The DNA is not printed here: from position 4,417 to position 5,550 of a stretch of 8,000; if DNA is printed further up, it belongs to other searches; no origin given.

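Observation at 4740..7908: Strand-polarised TGTAAC 9-mer family: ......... x5 and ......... x3, scattered through coding and noncoding DNA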

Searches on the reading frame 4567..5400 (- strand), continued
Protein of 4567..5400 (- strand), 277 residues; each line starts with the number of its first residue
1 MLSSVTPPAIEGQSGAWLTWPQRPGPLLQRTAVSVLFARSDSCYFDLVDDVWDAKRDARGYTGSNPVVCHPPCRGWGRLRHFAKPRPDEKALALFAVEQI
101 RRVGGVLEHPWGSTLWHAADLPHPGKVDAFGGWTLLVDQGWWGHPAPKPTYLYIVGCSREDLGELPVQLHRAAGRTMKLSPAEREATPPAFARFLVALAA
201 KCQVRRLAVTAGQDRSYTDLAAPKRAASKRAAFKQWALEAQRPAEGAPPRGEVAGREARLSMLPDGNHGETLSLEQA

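Call 48: search_solved_structures(query=A1, max_evalue=10, show_alignments=3)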
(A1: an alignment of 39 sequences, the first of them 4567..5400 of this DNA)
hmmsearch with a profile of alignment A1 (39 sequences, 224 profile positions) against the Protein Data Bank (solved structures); distinct sequences matched with E-value up to 10: 1.
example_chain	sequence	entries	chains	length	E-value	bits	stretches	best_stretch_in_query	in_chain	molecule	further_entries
6kgx_b8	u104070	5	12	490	0.026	17.2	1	107-191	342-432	LRC2 | Phycobilisome 32.1 kDa linker polypeptide, phycocyanin-associated, rod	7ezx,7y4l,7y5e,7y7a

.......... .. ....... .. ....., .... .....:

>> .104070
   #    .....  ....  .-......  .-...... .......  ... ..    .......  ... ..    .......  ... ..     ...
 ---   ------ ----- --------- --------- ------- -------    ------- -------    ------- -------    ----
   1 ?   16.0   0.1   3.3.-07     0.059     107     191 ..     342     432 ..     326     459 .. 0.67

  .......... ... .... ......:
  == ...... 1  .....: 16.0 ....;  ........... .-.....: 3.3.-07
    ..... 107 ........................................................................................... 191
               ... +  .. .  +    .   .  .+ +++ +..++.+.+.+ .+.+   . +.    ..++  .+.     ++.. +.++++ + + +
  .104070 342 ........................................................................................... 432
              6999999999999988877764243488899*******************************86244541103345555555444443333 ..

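Call 49: search_protein_families(library=padloc, proteins=[window:4567-5400:-], max_evalue=1)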
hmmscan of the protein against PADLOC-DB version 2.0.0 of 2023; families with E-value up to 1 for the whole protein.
window:4567-5400:- (277 aa): 0 families

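Call 59: find_encoding_contigs(protein=P0060, flank=10000, max_places=2)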
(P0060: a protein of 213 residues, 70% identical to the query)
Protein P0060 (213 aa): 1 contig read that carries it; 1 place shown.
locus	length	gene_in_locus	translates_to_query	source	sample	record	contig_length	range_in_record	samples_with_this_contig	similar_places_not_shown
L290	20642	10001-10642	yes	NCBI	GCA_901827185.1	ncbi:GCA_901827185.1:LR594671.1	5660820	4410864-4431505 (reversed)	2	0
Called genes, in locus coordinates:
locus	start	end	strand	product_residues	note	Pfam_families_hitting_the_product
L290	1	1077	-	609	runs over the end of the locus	PF13432:TPR_16 (faint), PF13428:TPR_14 (faint), PF14559:TPR_19 (faint), PF23914:TPR_CcmH_CycH (faint), PF25062:ARM_TT21_N (faint), PF07719:TPR_2 (faint), PF13181:TPR_8 (faint)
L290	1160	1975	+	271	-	PF01149:Fapy_DNA_glyco, PF06831:H2TH, PF06827:zf-FPG_IleRS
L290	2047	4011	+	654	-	PF00350:Dynamin_N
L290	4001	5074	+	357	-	PF00730:HhH-GPD, PF00633:HHH, PF14815:NUDIX_4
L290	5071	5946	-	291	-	PF03668:RapZ-like_N, PF22740:PapZ_C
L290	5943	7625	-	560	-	PF02463:SMC_N, PF13476:AAA_23, PF13555:AAA_29 (faint), PF13304:AAA_21 (faint)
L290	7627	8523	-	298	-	PF01513:NAD_kinase, PF20143:NAD_kinase_C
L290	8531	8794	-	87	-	-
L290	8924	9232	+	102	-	PF02303:Phage_DNA_bind (weak)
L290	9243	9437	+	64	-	-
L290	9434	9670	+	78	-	-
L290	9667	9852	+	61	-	-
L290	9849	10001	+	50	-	-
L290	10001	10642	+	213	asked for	-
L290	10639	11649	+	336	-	PF23343:REP_ORF2-G2P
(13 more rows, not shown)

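Call 60: find_encoding_contigs(protein=P0070, flank=10000, max_places=3)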
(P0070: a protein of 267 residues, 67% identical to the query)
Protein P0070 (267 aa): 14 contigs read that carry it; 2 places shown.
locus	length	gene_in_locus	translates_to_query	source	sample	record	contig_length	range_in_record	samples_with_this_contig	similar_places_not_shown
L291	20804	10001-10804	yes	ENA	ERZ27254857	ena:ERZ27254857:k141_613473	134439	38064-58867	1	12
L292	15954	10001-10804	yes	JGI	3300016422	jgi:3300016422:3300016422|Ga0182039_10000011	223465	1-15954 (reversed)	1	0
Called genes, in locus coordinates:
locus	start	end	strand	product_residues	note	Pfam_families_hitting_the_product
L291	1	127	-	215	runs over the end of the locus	PF05137:PilN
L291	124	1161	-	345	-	PF11104:PilM_2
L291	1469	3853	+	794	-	PF00912:Transgly, PF17092:PCB_OB, PF00905:Transpeptidase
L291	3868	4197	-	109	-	PF01491:Frataxin_Cyay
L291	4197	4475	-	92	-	-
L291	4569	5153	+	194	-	-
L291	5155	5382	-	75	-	-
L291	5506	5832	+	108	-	-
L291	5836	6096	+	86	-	-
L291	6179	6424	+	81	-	PF05356:Phage_Coat_B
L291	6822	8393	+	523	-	-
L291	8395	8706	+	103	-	PF10734:DUF2523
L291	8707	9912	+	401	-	PF05707:Zot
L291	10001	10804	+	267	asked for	-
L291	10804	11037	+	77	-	-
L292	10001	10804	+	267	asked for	-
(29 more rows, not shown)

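Call 61: find_encoding_contigs(protein=P0022, flank=10000, max_places=2)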
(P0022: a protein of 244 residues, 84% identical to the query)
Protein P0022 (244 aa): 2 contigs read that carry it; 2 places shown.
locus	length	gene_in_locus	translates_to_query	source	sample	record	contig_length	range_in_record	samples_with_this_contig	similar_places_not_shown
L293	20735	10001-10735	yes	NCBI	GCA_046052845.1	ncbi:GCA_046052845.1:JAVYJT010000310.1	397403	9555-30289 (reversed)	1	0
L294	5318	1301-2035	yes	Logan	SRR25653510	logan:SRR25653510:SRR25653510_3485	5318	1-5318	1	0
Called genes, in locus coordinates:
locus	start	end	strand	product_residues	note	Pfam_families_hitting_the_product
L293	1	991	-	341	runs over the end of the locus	PF00356:LacI, PF00532:Peripla_BP_1, PF13407:Peripla_BP_4 (weak), PF13377:Peripla_BP_3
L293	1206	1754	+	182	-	PF13671:AAA_33 (weak), PF01202:SKI (weak)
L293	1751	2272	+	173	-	PF04290:DctQ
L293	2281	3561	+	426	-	PF06808:DctM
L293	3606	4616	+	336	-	PF03480:DctP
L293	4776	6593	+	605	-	PF00920:ILVD_EDD_N, PF24877:ILV_EDD_C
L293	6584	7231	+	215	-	PF01081:Aldolase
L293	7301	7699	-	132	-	PF00903:Glyoxalase, PF13669:Glyoxalase_4 (weak), PF18029:Glyoxalase_6 (weak), PF21701:GLOD4_C (weak)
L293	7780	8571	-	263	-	PF23441:SDR, PF00106:adh_short, PF08659:KR, PF13561:adh_short_C2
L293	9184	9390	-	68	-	-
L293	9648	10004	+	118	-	-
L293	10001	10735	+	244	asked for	-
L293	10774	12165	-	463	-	PF05707:Zot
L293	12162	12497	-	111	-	PF10734:DUF2523 (weak)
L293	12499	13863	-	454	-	-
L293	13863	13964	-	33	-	-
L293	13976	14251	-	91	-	-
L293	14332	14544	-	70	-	-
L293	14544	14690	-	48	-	-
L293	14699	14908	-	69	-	-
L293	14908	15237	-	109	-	-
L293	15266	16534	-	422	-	PF02486:Rep_trans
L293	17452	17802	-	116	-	PF28119:TnpC_reg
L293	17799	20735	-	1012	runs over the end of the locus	PF13700:DUF4158, PF01526:DDE_Tnp_Tn3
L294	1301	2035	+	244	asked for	-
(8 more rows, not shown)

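Call 79: get_annotated_region(hit=H3, flank=4000)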
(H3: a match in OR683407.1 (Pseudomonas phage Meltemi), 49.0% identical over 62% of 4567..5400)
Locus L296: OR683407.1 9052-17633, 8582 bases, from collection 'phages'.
description: Pseudomonas phage Meltemi, complete genome.
organism: Pseudomonas phage Meltemi (NCBI taxid 3097006)
taxonomy: Viruses; Duplodnaviria; Heunggongvirae; Uroviricota; Caudoviricetes; Casadabanvirus
host: Pseudomonas aeruginosa LRJ32; source: -; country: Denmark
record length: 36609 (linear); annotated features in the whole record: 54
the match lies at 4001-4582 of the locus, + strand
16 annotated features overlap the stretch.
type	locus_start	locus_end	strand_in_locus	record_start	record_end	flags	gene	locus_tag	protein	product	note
CDS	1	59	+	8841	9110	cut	-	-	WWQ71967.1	hypothetical protein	label: hypothetical protein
CDS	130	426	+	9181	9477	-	-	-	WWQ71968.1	hypothetical protein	label: hypothetical protein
CDS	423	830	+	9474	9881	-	-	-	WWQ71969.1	hypothetical protein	label: hypothetical protein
CDS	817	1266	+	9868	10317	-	-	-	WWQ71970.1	Mor transcription activator family domain protein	label: Mor transcription activator family domain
CDS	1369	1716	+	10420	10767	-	-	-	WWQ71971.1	hypothetical protein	label: hypothetical protein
CDS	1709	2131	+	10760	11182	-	-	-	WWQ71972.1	hypothetical protein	label: hypothetical protein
CDS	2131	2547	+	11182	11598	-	-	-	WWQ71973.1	hypothetical protein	label: hypothetical protein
CDS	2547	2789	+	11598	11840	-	-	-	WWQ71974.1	hypothetical protein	-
CDS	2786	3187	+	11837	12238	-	-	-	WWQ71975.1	hypothetical protein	label: hypothetical protein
CDS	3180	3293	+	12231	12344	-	-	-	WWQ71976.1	hypothetical protein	-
CDS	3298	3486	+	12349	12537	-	-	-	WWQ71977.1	hypothetical protein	label: hypothetical protein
CDS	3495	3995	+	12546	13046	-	-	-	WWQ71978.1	hypothetical protein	label: hypothetical protein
CDS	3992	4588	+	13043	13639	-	-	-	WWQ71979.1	hypothetical protein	-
CDS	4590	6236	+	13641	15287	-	-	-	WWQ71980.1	terminase large subunit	label: Terminase large subunit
CDS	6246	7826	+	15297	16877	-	-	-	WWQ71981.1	portal protein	label: portal protein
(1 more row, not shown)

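Call 80: get_annotated_region(hit=H7, flank=6000)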
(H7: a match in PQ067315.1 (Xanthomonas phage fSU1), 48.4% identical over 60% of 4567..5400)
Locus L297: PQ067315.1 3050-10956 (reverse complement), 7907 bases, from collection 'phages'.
description: Xanthomonas phage fSU1, complete genome.
organism: Xanthomonas phage fSU1 (NCBI taxid 3238781)
taxonomy: Viruses
host: Xanthomonas campestris pv. campestris SU1; source: -; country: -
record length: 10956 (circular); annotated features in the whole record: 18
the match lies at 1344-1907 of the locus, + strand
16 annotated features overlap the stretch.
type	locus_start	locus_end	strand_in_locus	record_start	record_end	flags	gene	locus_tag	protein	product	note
CDS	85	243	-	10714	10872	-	-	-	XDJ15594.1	hypothetical protein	-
CDS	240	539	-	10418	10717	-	-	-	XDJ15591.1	hypothetical protein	-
CDS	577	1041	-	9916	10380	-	-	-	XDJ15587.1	hypothetical protein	-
CDS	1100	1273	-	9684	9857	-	-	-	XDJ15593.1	hypothetical protein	-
CDS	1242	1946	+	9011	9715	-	-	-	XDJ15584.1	hypothetical protein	-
CDS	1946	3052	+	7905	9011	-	-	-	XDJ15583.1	putative replication protein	NMA0782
CDS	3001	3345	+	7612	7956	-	-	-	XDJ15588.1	hypothetical protein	-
CDS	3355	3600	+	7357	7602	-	-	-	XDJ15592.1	hypothetical protein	-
CDS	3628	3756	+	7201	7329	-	-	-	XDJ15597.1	hypothetical protein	-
CDS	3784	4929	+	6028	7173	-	-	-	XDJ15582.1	tail protein and peptidase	ACLAME 17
CDS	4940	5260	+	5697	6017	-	-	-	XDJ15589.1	minor coat protein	-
CDS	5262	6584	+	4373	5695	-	-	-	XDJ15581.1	zonular occludens toxin-like protein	zona occludens toxin-like protein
CDS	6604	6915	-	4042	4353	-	-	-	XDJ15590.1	hypothetical protein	-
CDS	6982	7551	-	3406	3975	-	-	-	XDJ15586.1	hypothetical protein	-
CDS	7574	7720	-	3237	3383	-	-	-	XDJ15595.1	hypothetical protein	-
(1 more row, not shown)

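Call 92: find_encoding_contigs(protein=P0013, flank=10000, max_places=1)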
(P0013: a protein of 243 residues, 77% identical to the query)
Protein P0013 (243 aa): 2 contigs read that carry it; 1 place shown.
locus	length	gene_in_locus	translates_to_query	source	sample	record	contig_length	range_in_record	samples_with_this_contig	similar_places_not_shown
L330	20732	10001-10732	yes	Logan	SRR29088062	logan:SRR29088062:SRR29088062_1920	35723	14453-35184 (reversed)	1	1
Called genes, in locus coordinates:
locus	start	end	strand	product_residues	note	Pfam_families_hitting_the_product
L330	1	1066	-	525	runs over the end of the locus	PF00496:SBP_bac_5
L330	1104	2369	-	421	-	PF01546:Peptidase_M20, PF07687:M20_dimer (weak)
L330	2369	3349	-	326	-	PF19300:BPD_transp_1_N, PF00528:BPD_transp_1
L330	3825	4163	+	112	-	PF14579:HHH_6 (faint), PF12836:HHH_3, PF00633:HHH (faint), PF14520:HHH_5 (weak)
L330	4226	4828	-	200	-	PF00551:Formyl_trans_N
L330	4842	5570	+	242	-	PF04337:DUF480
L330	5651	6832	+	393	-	PF02771:Acyl-CoA_dh_N, PF02770:Acyl-CoA_dh_M, PF00441:Acyl-CoA_dh_1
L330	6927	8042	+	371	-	PF02771:Acyl-CoA_dh_N, PF02770:Acyl-CoA_dh_M (weak), PF00441:Acyl-CoA_dh_1, PF08028:Acyl-CoA_dh_2 (weak)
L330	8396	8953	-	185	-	PF01844:HNH, PF13395:HNH_4 (faint), PF14279:HNH_5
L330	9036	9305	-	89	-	-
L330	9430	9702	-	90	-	-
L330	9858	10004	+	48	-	-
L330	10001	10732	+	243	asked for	-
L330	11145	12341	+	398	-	PF02486:Rep_trans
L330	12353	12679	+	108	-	-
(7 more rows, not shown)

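Call 93: find_encoding_contigs(protein=P0045, flank=10000, max_places=1)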
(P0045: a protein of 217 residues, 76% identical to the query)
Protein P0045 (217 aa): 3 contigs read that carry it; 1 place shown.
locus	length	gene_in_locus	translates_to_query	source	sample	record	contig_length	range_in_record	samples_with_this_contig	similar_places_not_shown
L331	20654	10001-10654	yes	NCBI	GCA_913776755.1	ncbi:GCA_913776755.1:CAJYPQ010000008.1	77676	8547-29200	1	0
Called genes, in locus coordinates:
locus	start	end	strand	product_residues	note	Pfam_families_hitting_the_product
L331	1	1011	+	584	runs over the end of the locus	PF00528:BPD_transp_1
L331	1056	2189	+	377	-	PF00890:FAD_binding_2 (weak), PF01266:DAO, PF07992:Pyr_redox_2 (faint), PF13450:NAD_binding_8 (weak), PF13738:Pyr_redox_3 (faint)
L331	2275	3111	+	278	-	PF00702:Hydrolase, PF13419:HAD_2 (weak)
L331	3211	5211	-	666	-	PF01019:G_glu_transpept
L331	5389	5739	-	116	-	-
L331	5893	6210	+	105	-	-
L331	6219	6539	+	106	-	-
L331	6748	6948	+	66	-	PF05356:Phage_Coat_B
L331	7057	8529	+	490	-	-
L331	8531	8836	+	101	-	PF10734:DUF2523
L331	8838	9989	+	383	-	PF05707:Zot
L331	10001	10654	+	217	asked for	-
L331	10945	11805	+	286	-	PF23343:REP_ORF2-G2P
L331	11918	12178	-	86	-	-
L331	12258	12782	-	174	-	-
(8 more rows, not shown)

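Call 94: find_encoding_contigs(protein=P0051, flank=10000, max_places=1)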
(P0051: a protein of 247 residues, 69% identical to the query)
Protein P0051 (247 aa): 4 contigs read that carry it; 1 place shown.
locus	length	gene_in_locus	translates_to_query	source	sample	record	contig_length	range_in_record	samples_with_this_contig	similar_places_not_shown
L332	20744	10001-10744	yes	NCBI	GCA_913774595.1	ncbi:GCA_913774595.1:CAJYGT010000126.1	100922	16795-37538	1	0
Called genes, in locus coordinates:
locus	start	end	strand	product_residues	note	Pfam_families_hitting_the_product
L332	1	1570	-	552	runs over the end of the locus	PF13432:TPR_16 (faint), PF13428:TPR_14 (faint), PF13429:TPR_15 (faint), PF14559:TPR_19 (faint), PF23241:HAT_PRP39_C (faint), PF23914:TPR_CcmH_CycH (faint), PF07719:TPR_2 (faint), PF13181:TPR_8 (faint), +3 more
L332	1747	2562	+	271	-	PF01149:Fapy_DNA_glyco, PF06831:H2TH, PF06827:zf-FPG_IleRS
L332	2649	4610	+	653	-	PF00350:Dynamin_N, PF26446:DUF8125 (weak)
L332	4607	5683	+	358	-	PF00730:HhH-GPD, PF00633:HHH, PF14815:NUDIX_4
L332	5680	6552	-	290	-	PF03668:RapZ-like_N, PF22740:PapZ_C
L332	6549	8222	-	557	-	PF02463:SMC_N, PF13476:AAA_23, PF13555:AAA_29 (weak), PF13304:AAA_21 (faint)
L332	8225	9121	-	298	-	PF01513:NAD_kinase, PF20143:NAD_kinase_C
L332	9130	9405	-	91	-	-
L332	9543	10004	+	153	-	-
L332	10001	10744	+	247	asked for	-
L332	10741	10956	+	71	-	-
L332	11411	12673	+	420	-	PF02486:Rep_trans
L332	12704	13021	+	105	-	-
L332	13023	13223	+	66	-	-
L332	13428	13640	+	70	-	-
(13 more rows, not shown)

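Call 95: find_encoding_contigs(protein=P0068, flank=10000, max_places=1)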
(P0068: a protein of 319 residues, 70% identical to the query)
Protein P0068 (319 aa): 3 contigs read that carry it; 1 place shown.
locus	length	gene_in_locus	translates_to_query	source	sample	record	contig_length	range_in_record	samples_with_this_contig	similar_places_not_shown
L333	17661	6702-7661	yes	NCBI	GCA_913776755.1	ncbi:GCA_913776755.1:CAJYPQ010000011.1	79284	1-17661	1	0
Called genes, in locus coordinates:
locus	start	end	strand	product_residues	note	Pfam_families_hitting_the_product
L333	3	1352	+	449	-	?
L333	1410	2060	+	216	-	PF00730:HhH-GPD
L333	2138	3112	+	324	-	PF03255:ACCA, PF01039:Carboxyl_trans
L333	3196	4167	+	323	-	PF01171:ATP_bind_3, PF09179:TilS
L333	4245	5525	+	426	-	PF00696:AA_kinase, PF01842:ACT (weak), PF22468:ACT_9 (weak), PF01842:ACT (weak), PF13840:ACT_7, PF22468:ACT_9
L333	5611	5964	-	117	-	-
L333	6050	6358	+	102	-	PF02303:Phage_DNA_bind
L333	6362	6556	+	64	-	-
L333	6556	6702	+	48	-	-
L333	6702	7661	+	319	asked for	-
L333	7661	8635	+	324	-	PF23343:REP_ORF2-G2P, PF20199:RepSA (weak)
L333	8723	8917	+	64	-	-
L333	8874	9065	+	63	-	-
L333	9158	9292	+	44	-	-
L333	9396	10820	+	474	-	-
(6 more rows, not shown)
